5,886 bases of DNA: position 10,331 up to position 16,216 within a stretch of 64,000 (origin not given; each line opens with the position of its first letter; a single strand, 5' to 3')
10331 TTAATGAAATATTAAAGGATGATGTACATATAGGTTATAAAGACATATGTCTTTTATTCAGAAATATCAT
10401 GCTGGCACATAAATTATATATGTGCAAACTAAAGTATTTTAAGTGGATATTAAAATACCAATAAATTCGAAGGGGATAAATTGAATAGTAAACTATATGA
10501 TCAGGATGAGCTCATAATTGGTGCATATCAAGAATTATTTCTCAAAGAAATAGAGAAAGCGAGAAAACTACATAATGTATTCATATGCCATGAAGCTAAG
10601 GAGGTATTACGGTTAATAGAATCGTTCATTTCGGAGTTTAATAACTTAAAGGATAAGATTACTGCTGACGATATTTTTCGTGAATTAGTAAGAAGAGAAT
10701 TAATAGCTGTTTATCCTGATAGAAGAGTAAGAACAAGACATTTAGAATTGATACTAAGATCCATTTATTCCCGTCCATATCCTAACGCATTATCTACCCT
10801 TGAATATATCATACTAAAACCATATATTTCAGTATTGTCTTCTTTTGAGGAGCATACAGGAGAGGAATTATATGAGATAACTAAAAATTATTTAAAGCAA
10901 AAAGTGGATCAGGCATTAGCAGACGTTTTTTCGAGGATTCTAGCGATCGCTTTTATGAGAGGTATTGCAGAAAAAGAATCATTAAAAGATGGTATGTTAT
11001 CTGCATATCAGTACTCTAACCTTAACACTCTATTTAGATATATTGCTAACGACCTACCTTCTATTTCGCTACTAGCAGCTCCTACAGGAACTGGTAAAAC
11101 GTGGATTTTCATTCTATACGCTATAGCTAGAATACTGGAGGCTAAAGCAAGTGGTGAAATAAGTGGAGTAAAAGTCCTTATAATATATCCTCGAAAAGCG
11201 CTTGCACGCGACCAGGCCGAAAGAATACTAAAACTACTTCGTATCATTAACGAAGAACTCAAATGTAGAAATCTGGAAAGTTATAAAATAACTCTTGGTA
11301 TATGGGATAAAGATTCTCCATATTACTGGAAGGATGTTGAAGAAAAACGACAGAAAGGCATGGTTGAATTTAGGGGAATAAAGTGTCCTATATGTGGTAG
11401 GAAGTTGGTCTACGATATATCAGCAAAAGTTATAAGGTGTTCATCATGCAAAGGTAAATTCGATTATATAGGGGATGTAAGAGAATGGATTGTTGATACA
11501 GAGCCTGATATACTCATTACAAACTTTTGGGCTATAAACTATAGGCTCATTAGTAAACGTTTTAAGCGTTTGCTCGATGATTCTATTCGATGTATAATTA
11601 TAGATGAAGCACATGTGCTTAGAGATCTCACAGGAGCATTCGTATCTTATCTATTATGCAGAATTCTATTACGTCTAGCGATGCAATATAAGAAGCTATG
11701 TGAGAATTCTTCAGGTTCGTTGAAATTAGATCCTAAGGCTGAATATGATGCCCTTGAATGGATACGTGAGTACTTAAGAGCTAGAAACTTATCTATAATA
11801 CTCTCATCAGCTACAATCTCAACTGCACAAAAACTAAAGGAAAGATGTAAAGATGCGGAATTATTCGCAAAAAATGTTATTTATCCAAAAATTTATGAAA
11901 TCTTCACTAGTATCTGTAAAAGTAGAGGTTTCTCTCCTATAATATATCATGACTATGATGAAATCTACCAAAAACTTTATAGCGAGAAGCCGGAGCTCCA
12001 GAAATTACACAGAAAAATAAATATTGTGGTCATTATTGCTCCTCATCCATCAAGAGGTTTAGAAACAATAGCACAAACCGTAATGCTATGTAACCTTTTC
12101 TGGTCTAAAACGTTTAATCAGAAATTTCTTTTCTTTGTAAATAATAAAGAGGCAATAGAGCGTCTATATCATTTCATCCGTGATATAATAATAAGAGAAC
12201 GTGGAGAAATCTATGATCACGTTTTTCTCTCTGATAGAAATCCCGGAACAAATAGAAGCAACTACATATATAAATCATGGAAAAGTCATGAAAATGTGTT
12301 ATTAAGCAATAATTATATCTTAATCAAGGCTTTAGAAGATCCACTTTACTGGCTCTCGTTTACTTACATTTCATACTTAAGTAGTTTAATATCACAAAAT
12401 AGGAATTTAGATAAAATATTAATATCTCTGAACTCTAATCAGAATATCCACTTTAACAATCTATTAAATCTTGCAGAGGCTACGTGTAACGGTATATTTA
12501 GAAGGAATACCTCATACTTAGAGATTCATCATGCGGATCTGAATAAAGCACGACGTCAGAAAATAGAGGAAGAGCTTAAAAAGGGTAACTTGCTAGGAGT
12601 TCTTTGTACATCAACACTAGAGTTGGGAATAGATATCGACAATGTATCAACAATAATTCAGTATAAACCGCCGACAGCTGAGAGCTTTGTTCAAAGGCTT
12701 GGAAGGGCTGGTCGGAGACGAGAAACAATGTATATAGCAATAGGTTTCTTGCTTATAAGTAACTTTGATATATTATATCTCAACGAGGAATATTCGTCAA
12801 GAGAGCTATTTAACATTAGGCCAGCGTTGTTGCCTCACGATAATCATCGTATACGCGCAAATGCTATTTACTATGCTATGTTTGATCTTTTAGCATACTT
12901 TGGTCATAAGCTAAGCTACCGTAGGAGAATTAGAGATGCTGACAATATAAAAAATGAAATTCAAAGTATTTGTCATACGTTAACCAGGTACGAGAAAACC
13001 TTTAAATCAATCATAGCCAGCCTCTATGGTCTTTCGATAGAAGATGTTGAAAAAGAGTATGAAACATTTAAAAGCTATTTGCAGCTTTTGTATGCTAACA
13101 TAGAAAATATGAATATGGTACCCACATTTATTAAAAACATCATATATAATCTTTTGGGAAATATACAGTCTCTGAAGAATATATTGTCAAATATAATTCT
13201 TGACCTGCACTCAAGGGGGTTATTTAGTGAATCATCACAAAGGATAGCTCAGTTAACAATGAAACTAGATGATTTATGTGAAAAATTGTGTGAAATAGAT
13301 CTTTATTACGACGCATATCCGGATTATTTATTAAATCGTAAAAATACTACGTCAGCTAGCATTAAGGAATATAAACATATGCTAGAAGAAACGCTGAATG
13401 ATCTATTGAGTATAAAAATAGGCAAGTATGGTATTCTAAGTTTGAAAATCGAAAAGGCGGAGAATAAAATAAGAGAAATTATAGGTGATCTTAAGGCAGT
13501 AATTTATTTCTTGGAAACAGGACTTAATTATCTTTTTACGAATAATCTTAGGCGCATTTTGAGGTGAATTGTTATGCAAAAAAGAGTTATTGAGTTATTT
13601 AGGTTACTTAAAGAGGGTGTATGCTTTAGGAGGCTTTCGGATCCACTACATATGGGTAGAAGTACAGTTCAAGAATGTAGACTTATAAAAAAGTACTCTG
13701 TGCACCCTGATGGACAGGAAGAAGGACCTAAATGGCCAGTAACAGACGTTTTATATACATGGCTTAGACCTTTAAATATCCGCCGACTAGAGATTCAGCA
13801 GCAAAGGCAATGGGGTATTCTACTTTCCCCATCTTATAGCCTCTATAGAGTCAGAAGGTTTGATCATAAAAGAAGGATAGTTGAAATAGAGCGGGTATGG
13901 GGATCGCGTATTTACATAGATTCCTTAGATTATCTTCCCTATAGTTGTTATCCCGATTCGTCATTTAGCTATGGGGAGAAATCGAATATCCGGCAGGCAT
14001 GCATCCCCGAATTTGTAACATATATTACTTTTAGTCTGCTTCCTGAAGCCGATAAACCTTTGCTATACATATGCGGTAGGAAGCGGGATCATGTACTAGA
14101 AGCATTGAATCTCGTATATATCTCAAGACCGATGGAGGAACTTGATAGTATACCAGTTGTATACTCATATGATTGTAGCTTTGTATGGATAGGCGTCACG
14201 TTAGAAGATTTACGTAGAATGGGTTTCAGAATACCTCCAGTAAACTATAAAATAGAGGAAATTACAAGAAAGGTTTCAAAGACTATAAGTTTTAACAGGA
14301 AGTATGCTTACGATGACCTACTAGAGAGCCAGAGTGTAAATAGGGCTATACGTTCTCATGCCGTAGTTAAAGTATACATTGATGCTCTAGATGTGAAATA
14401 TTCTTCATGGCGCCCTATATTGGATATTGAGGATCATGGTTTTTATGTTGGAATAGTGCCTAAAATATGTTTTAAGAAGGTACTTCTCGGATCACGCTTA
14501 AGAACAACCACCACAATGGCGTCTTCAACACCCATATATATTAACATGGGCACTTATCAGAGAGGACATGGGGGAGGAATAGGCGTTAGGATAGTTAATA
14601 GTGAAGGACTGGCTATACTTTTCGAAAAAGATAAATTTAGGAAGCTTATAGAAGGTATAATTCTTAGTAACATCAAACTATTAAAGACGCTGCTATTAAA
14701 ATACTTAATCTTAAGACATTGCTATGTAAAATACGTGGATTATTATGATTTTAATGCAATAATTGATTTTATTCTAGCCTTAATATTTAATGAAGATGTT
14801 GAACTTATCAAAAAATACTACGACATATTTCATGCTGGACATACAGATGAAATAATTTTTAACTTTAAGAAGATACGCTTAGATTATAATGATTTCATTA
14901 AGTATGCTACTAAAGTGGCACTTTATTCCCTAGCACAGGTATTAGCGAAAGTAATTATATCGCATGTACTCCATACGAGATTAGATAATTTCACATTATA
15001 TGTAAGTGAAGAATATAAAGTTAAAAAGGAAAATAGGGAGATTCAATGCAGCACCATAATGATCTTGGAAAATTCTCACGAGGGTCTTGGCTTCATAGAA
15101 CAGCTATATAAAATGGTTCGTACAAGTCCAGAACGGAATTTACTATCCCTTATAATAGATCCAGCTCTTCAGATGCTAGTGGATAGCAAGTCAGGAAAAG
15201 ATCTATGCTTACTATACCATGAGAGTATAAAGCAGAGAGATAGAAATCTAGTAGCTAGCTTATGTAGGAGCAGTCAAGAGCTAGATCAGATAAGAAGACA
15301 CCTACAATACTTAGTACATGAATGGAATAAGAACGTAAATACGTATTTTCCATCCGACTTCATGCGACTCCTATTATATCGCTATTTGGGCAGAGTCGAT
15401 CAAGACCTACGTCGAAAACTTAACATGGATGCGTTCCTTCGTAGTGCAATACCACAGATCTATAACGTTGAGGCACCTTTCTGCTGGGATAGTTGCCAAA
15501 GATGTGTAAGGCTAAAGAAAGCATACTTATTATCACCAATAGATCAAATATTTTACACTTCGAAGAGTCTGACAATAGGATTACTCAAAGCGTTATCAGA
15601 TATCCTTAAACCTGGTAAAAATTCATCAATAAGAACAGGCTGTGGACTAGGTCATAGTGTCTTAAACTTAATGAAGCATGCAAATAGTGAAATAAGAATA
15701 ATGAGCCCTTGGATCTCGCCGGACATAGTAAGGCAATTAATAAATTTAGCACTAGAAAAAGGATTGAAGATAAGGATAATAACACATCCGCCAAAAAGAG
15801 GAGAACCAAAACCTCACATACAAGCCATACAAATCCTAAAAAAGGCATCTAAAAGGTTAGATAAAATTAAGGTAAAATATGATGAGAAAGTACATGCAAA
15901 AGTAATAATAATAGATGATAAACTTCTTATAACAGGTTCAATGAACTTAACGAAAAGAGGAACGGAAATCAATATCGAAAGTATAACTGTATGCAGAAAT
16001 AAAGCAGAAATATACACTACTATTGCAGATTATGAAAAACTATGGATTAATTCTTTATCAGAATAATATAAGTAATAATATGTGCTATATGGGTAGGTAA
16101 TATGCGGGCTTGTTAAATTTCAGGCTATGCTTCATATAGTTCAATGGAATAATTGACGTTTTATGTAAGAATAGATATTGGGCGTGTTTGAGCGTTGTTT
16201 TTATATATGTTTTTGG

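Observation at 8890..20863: Candidate undescribed archaeal DISARM/Dpd-like multi-gene defence system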

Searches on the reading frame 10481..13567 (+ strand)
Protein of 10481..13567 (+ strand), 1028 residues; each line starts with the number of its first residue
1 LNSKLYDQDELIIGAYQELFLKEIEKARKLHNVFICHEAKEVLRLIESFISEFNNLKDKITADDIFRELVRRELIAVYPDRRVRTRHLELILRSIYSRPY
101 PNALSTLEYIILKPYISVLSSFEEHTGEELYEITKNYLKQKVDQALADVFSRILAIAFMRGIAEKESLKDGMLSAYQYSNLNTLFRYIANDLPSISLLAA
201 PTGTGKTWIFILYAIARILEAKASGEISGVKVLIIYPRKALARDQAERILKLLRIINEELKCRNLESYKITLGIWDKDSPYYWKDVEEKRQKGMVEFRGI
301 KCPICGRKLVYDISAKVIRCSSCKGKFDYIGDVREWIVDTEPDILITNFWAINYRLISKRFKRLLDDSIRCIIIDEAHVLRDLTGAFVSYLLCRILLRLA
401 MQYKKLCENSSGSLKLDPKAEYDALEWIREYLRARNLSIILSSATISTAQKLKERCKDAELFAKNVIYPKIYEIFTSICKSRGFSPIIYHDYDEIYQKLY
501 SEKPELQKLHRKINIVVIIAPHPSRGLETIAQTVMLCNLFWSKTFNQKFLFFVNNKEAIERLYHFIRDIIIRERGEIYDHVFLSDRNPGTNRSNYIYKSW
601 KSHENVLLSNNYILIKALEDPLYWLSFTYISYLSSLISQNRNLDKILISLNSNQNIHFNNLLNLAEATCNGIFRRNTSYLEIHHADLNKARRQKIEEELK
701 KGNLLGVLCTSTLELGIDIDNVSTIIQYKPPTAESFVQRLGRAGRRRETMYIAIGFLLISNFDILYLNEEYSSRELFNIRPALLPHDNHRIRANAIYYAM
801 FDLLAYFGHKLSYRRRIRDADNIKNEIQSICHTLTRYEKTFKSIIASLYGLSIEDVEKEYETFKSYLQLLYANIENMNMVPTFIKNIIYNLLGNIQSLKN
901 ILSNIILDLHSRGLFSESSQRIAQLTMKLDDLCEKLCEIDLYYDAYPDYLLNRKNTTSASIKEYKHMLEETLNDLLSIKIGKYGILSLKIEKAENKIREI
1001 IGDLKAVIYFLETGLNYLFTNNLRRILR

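Call 3: search_protein_families(library=pfam, proteins=[window:10481-13567:+], max_evalue=0.01)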
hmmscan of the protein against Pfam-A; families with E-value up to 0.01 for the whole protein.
window:10481-13567:+ (1028 aa): 5 families
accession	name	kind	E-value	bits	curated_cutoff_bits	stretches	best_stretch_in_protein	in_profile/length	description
PF00271.37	Helicase_C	-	8.7e-17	61.8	23.5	1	632-746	5-109/110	Helicase conserved C-terminal domain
PF00270.35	DEAD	-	6.9e-14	52.3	26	1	197-257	18-73/167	DEAD/DEAH box helicase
PF04851.21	ResIII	-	1.7e-10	41.5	22.5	1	175-382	6-139/164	Type III restriction enzyme, res subunit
PF22590.2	Cas3-like_C_2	-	0.00018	22.1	27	1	677-747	29-105/106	CRISPR-associated nuclease/helicase Cas3, C-terminal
PF12760.12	Zn_ribbon_IS1595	-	0.0048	17.3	25.4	0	299-324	18-44/46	Transposase zinc-ribbon domain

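Call 4: search_protein_families(library=padloc, proteins=[window:10481-13567:+], max_evalue=0.01)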
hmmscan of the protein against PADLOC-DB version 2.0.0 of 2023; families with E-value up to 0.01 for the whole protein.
window:10481-13567:+ (1028 aa): 49 families (the best 25 are shown)
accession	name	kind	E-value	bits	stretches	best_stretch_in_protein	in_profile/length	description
PDLC02896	DpdJ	-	8.9e-37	124.4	2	38-395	34-395/1487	DpdJ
PDLC03960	SngC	-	3.7e-27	93.4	2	647-749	264-364/720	-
PDLC02503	BrxHI|BrxHII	-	3.3e-24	83.2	2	681-760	276-355/698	BrxHI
PDLC00037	DruE3|DruE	-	6.8e-22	75.1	2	683-755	1036-1109/2055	SNF2 family N-terminal domain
PDLC00035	DruE3|DruE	-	1.3e-20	70.8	3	682-754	1038-1111/1460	SNF2 family N-terminal domain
PDLC00036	DruE3|DruE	-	2.3e-20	69.4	2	672-756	1017-1103/2023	SNF2 family N-terminal domain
PDLC02570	DrmA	-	1.6e-18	64.5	2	199-323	196-314/851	DrmA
PDLC00013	DruE1|DruE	-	1.2e-17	61.2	3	707-769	1085-1149/1776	SNF2 family N-terminal domain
PDLC02569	DrmA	-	7.1e-16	55.2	2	688-756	813-883/1095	DrmA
PDLC02501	BrxHI|BrxHII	-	2.3e-14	50.5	1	681-749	276-345/925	BrxHI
PDLC00051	DruE4|DruE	-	3.7e-12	42.6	2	703-754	1126-1176/1829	SNF2 family N-terminal domain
PDLC02893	DpdJ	-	4.2e-12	42.8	2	194-398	184-409/876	DpdJ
PDLC02897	DpdJ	-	8e-12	41.8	1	658-750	361-455/1570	DpdJ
PDLC02895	DpdJ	-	2.4e-11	39.2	2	698-810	1281-1393/2112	DpdJ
PDLC00014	DruE2|DruE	-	2.9e-11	39.6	2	701-754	1199-1251/1928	SNF2 family N-terminal domain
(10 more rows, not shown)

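Call 5: search_protein_families(library=ncbifam, proteins=[window:10481-13567:+], max_evalue=0.01)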
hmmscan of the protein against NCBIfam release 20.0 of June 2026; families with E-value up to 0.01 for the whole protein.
window:10481-13567:+ (1028 aa): 28 families (the best 25 are shown)
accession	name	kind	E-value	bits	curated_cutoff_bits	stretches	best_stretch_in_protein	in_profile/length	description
NF041067.1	DpdJ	equivalog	8.6e-34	116.5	800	2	38-394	22-387/1482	protein DpdJ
TIGR04121.1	DEXH_lig_assoc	equivalog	3.2e-27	94.6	850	2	643-748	238-348/804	ligase-associated DNA damage response DEXH box helicase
NF010338.0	PRK13767.1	equivalog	4.6e-24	84.7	849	2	676-748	314-387/877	ATP-dependent helicase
NF007284.0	PRK09751.1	equivalog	2.5e-17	61.5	1496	2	667-746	339-419/1538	ATP-dependent helicase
TIGR03817.1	DECH_helic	hypoth_equivalog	1.2e-16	60.2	874.1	1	691-749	317-376/742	helicase/secretion neighborhood putative DEAH-box helicase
NF053636.1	DDHlcsCsdAPsy1082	equivalog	2.9e-13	49.2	890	1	637-754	228-344/512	DEAD/DEAH box helicase CsdA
NF053631.1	RNA_helic_CshA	equivalog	2.6e-12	46.4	646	1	681-781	265-365/434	degradosome RNA helicase CshA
NF008394.0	PRK11192.1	equivalog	4.2e-11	42.3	507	1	684-747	278-342/441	ATP-dependent RNA helicase SrmB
TIGR01587.1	cas3_core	equivalog_domain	1.5e-10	40.8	102.45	1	197-264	3-63/358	CRISPR-associated helicase Cas3'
NF010337.0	PRK13766.1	equivalog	3e-10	38.9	610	1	687-748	408-470/781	Hef nuclease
TIGR02621.3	cas3_GSU0051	exception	4.4e-10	39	400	2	691-747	320-374/854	type I-G CRISPR-associated helicase/endonuclease Cas3g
NF041063.1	DpdF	equivalog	4e-09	35.6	550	1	675-748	400-474/813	protein DpdF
NF053711.1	RNA_heli_RhlE1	exception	1.5e-07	30.6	750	1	682-748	273-340/434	RNA helicase RhlE1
TIGR03158.1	cas3_cyano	exception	2.5e-07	30.1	69.1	1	195-271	16-81/357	type I-D CRISPR-associated helicase Cas3'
NF008642.0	PRK11634.1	equivalog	7e-07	28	989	1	683-746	275-339/628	DEAD/DEAH family ATP-dependent RNA helicase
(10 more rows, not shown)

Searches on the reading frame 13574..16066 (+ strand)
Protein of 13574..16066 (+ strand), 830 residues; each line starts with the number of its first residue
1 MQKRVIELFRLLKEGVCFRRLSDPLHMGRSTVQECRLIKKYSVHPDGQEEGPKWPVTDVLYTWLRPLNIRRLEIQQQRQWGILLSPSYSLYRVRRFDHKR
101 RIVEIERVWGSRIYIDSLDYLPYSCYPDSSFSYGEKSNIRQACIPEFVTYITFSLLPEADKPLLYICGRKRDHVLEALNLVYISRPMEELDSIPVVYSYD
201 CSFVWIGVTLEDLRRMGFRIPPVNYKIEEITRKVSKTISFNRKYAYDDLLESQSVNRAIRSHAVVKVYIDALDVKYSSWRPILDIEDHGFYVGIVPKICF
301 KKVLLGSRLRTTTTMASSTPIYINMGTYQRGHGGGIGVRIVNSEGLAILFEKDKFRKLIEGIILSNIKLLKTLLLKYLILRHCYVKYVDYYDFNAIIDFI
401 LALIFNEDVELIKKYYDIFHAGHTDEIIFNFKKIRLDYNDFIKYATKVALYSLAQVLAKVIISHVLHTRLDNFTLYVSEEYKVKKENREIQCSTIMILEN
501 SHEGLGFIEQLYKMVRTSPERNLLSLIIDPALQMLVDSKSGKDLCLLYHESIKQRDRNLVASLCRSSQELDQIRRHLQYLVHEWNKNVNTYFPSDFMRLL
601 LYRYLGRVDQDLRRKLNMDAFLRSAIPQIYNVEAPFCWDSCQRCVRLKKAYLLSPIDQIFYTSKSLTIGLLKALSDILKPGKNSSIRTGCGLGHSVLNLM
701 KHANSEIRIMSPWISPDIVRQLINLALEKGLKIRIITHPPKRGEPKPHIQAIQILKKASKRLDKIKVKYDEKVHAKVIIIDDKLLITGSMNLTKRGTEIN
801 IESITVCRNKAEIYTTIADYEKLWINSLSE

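Call 3: search_protein_families(library=pfam, proteins=[window:13574-16066:+], max_evalue=0.01)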
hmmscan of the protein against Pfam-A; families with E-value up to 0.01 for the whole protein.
window:13574-16066:+ (830 aa): 3 families
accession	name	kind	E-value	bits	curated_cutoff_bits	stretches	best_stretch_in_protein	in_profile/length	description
PF13091.12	PLDc_2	-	1.1e-20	74.2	27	1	697-824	2-132/132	PLD-like domain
PF00614.28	PLDc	-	5.3e-05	23.5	21.9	1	773-795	5-27/28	Phospholipase D Active site motif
PF09565.16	RE_NgoFVII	-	0.0023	17.7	23.8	1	704-828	16-153/162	NgoFVII restriction endonuclease N-terminal PLD domain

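Call 4: search_protein_families(library=padloc, proteins=[window:13574-16066:+], max_evalue=0.01)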
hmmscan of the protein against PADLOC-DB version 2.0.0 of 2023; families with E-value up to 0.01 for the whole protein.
window:13574-16066:+ (830 aa): 22 families
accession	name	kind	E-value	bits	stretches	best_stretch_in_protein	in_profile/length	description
PDLC02614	DrmC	-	4.5e-15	53.8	1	695-814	25-141/153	DrmC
PDLC02901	DpdK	-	3.1e-14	51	1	722-826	73-171/173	DpdK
PDLC03924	MkoC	-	1.6e-13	47.7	1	697-816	998-1128/1136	-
PDLC03922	MkoB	-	6.7e-10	36.9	1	686-800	306-426/610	-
PDLC02595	DrmC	-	1.3e-07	29.7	1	697-802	122-238/269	DrmC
PDLC02585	DrmC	-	2.9e-06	25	1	698-805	112-226/253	DrmC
PDLC02707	PbeA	-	5.5e-06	23.3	1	769-827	133-200/672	PbeA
PDLC02902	DpdK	-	1e-05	23.8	1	757-811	67-120/137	DpdK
PDLC02605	DrmC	-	1.6e-05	22.7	1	696-806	120-242/270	DrmC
PDLC02588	DrmC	-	2.6e-05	22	1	770-803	190-223/256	DrmC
PDLC02606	DrmC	-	2.7e-05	22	1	763-803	113-153/182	DrmC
PDLC02615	DrmC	-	3.2e-05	21.4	1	766-811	153-196/218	DrmC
PDLC02597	DrmC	-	4.2e-05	21.5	1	770-803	178-215/242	DrmC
PDLC03829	ZacB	-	4.6e-05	20.5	1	703-810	226-337/586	-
PDLC02704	PbeA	-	0.00025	17.7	1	760-827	118-198/682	PbeA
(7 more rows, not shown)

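Call 5: search_protein_families(library=ncbifam, proteins=[window:13574-16066:+], max_evalue=0.01)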
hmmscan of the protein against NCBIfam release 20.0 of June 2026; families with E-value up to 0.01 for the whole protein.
window:13574-16066:+ (830 aa): 8 families
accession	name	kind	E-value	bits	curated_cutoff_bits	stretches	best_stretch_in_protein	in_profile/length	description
NF041068.1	DpdK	equivalog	6.4e-15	55.1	100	1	721-824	69-167/167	phospholipase D-like domain-containing protein DpdK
NF038319.1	DISARM_DrmC_I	equivalog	1.5e-08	34.5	133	1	694-802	97-213/236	DISARM system phospholipase D-like protein DrmC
NF009107.0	PRK12452.1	equivalog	1.5e-06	27.3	787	1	694-821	347-474/509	cardiolipin synthase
NF010492.0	PRK13912.1-3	equivalog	4e-06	26.5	297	1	695-823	38-171/178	nuclease NucT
NF010490.0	PRK13912.1-1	equivalog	1.7e-05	24.9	211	1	696-814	35-146/159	nuclease NucT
NF041067.1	DpdJ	equivalog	0.00047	17.9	800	1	439-597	1138-1287/1482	protein DpdJ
NF010491.0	PRK13912.1-2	equivalog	0.0005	19.9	225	1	762-823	112-173/180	nuclease NucT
NF010493.0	PRK13912.1-4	equivalog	0.00067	19.7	351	1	697-808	33-149/171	nuclease NucT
